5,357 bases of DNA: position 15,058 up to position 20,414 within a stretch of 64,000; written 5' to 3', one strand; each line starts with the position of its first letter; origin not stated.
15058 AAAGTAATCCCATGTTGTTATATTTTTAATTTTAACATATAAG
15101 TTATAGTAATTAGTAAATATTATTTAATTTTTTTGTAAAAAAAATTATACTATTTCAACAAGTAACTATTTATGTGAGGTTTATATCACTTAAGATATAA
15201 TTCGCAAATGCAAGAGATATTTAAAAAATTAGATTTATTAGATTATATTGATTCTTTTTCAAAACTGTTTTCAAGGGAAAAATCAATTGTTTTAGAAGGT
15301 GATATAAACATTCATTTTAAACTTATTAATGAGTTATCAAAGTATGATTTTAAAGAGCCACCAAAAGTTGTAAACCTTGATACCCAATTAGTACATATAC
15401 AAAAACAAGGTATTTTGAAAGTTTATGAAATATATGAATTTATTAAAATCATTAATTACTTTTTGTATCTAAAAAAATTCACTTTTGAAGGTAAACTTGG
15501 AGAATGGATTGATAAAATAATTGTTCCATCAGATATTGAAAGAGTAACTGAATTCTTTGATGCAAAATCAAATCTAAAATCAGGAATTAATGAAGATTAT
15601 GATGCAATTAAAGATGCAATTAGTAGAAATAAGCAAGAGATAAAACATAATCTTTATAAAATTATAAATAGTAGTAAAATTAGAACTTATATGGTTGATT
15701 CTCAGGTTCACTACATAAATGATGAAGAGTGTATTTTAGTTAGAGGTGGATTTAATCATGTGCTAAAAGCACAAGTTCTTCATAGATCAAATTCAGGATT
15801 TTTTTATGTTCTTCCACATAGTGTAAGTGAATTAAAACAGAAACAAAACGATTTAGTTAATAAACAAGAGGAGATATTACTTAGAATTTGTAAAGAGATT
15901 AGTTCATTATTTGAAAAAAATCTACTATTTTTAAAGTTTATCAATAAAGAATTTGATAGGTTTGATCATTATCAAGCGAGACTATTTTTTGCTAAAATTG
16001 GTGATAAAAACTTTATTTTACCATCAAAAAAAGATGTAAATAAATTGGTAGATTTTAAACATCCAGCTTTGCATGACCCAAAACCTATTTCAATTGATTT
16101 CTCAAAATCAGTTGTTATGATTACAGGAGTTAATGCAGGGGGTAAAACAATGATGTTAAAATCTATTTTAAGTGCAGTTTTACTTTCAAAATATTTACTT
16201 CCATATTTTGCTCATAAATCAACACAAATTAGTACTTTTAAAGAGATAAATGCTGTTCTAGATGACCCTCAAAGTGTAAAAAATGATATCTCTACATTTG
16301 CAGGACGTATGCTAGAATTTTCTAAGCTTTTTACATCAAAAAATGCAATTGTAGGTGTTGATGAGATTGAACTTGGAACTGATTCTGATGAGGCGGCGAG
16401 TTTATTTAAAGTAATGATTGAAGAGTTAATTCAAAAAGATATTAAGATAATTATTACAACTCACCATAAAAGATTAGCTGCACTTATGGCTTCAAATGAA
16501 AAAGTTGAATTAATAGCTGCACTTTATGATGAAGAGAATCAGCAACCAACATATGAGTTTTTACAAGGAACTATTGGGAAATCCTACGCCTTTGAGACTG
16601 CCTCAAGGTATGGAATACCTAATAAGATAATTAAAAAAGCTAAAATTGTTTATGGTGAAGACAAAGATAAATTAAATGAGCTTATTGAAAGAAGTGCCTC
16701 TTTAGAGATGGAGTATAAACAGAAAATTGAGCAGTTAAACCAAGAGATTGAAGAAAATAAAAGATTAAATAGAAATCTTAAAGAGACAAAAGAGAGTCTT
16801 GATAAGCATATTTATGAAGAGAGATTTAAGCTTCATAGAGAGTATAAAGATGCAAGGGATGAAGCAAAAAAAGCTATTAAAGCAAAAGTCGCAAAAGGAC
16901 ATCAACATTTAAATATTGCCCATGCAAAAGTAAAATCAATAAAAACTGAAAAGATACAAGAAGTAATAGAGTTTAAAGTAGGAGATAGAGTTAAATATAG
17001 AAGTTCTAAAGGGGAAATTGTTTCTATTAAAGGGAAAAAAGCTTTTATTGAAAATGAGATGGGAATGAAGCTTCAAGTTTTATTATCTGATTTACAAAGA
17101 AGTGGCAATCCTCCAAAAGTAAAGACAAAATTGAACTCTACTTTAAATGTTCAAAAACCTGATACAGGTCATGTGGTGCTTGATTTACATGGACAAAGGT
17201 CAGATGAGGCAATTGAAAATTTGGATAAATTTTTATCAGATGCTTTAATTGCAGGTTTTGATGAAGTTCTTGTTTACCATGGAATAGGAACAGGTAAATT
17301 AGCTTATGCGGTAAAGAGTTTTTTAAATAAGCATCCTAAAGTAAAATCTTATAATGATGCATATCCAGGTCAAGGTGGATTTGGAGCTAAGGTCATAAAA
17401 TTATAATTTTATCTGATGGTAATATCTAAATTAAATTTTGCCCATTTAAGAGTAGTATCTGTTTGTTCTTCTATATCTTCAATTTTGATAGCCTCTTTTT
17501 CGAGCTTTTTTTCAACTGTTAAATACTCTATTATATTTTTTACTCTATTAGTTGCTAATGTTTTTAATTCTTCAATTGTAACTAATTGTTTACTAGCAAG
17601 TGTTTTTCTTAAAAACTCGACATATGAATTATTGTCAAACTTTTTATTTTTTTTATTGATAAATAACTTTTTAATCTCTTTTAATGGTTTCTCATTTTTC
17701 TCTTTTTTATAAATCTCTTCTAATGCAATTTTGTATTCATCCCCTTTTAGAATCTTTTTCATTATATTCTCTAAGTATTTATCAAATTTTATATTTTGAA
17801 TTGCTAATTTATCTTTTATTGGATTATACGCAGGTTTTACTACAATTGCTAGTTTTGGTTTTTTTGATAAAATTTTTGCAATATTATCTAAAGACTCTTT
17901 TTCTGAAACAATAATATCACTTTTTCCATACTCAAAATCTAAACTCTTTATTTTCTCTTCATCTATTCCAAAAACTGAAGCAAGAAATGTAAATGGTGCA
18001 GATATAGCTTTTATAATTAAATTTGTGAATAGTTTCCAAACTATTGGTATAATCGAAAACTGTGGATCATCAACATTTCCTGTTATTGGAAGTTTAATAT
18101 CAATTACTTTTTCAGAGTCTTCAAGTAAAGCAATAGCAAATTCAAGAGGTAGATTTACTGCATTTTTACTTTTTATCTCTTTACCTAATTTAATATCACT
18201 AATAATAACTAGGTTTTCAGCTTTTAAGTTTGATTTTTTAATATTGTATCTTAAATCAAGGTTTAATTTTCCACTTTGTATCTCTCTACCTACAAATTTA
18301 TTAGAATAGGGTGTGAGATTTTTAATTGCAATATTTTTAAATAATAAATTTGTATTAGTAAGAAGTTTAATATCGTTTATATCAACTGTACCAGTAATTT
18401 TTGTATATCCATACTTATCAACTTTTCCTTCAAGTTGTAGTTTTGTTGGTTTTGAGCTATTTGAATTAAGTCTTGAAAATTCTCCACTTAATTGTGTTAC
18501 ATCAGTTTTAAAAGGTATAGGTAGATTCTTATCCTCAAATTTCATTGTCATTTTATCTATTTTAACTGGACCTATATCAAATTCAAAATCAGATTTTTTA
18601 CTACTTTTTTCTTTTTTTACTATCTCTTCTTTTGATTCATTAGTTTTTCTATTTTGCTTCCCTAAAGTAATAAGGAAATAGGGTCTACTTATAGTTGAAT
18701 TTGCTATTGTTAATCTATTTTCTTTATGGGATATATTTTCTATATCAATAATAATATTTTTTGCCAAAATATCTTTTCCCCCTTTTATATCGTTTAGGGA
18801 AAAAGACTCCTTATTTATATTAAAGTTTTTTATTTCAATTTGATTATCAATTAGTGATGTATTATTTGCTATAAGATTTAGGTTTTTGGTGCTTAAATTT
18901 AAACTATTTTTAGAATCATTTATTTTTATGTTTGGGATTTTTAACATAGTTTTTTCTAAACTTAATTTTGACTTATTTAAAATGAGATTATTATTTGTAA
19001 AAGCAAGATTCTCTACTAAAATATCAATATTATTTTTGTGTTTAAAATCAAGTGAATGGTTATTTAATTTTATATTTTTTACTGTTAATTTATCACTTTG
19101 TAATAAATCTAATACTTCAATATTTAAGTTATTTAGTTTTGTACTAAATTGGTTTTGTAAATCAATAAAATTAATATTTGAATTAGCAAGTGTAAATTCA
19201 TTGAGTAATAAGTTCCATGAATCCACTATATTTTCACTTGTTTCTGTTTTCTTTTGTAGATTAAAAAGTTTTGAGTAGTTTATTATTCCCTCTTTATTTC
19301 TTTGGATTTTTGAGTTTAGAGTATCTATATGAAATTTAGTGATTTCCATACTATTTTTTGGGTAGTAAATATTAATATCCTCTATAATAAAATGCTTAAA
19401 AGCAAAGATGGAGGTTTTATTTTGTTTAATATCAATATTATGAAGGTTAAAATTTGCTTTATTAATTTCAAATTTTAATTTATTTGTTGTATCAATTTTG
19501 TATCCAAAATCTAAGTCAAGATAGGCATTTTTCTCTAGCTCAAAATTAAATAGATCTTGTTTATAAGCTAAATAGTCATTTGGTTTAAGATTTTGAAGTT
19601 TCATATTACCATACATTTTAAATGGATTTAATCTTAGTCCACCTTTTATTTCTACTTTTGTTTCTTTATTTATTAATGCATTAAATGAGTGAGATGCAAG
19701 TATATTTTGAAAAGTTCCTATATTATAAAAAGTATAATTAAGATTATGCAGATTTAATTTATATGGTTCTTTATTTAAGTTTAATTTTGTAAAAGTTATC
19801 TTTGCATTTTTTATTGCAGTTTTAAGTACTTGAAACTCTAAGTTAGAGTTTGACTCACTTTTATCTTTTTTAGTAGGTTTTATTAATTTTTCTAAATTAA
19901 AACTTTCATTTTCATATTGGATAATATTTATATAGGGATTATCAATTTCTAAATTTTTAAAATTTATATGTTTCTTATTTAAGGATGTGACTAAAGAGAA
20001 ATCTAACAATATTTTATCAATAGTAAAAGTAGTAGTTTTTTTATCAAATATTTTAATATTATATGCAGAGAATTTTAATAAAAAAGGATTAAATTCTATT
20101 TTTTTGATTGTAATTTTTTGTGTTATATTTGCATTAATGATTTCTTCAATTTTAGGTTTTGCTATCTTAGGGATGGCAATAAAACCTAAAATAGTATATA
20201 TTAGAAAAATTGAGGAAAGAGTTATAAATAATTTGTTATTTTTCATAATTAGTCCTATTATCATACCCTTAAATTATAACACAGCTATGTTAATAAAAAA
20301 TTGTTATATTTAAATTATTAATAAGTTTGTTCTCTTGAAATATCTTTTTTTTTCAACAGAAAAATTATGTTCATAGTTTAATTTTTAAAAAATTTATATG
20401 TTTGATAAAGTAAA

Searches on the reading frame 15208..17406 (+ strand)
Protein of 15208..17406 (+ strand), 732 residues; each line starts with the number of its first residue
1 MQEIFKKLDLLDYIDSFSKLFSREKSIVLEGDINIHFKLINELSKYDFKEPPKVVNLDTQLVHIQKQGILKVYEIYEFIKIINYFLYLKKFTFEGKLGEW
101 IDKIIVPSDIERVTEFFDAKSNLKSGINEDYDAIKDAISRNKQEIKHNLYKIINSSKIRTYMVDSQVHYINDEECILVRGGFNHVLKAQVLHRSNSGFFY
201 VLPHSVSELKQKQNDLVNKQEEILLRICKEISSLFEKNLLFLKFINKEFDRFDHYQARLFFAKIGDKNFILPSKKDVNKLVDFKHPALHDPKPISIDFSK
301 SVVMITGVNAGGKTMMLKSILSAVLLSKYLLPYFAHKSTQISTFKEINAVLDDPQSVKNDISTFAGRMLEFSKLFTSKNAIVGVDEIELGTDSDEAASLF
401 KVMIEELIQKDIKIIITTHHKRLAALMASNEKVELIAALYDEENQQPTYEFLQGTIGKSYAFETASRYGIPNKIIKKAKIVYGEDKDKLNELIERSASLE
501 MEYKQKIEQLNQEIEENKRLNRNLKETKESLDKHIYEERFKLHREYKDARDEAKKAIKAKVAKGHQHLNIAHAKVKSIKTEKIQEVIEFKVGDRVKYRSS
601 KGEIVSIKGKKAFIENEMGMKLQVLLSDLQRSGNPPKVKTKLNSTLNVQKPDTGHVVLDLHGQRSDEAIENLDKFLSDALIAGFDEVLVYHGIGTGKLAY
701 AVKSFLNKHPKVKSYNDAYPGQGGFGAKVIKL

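Call 75: search_protein_families(library=pfam, proteins=[window:15208-17406:+], max_evalue=0.00001)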
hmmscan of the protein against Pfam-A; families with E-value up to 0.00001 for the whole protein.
window:15208-17406:+ (732 aa): 2 families
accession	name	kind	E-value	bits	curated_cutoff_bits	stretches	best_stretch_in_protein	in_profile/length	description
PF01713.27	Smr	-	1.4e-24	86.5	25.7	1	658-732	1-76/77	Smr domain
PF00488.27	MutS_V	-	7.8e-18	65.5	30.2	1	304-480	2-182/188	MutS domain V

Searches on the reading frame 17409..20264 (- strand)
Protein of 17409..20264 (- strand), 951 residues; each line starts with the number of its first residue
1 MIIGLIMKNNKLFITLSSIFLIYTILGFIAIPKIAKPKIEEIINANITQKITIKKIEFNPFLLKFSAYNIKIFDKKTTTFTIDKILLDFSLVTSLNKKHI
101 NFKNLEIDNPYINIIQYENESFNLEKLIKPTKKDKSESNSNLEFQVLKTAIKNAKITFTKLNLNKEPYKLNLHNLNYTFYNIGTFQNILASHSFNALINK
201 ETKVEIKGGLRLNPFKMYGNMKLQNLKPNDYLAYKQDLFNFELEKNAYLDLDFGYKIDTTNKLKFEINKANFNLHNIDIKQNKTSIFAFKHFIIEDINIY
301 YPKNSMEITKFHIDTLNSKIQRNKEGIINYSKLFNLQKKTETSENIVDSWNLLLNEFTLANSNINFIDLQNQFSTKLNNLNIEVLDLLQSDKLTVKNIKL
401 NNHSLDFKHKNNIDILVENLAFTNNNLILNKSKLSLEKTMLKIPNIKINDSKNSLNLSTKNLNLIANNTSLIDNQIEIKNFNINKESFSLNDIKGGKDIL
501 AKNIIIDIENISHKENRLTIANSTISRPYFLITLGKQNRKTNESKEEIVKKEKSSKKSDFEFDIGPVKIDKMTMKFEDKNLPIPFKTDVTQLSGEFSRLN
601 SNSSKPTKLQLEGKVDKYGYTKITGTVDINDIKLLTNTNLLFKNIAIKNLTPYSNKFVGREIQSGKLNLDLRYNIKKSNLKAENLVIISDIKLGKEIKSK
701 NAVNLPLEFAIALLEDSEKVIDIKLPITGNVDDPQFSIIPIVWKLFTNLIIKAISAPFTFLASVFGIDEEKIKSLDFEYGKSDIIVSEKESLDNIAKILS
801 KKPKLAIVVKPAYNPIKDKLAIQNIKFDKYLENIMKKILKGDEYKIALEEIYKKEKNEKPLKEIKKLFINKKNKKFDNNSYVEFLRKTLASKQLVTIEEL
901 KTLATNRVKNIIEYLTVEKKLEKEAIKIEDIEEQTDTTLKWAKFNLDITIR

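Call 75: search_protein_families(library=pfam, proteins=[window:17409-20264:-], max_evalue=0.00001)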
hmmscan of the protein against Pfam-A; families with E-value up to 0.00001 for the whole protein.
window:17409-20264:- (951 aa): 1 family
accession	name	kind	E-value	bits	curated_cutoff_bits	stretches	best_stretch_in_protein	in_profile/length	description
PF05359.17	DUF748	-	1.6e-165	553.3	50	2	488-924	587-1035/1037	Domain of Unknown Function (DUF748)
